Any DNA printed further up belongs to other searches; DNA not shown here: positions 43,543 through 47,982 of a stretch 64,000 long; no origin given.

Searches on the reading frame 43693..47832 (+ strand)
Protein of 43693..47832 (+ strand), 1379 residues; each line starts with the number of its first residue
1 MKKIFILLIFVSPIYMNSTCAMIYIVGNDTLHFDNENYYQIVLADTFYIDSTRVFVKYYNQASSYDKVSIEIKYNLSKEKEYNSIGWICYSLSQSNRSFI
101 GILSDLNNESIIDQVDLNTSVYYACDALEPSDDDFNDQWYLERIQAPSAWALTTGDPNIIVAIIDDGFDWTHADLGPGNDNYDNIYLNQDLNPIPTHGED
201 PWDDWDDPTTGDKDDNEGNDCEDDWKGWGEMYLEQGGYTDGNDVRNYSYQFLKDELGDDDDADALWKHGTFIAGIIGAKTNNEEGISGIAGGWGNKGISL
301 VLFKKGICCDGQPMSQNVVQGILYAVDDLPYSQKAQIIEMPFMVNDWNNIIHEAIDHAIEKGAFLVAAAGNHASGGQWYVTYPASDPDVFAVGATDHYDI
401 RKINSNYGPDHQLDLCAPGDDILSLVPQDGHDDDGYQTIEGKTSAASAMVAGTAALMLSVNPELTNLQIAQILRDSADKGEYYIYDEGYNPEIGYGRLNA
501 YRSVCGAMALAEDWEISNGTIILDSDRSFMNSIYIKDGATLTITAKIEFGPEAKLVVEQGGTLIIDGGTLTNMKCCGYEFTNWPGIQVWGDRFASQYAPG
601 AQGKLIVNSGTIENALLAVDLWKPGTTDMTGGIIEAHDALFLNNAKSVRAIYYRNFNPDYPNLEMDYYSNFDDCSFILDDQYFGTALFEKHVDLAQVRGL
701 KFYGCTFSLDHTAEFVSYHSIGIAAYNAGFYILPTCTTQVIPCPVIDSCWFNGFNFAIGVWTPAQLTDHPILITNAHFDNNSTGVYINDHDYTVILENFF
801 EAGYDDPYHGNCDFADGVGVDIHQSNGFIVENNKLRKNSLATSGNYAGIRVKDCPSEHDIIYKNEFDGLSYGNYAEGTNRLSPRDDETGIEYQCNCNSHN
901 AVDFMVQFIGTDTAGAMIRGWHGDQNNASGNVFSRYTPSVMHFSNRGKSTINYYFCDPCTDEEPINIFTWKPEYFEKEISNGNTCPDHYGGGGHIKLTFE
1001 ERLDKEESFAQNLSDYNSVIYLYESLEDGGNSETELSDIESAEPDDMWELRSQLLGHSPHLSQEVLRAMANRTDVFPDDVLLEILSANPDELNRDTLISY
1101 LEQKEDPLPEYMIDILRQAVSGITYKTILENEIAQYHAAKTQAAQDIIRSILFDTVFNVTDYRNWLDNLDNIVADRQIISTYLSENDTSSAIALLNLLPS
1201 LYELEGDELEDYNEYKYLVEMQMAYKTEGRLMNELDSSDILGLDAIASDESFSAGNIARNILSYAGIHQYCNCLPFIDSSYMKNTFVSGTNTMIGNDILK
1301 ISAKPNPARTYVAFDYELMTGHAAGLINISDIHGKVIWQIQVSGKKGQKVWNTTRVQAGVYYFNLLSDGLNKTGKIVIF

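Call 65: search_protein_families(library=pfam, proteins=[window:43693-47832:+], max_evalue=0.0001)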
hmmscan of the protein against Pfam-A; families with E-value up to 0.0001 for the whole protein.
window:43693-47832:+ (1379 aa): 2 families
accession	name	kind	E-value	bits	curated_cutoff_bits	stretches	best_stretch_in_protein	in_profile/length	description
PF00082.27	Peptidase_S8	-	3.9e-35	122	21.8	1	158-496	3-288/288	Subtilase family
PF18962.6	Por_Secre_tail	-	1.6e-05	25.5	27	1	1305-1378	3-75/75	Secretion system C-terminal sorting domain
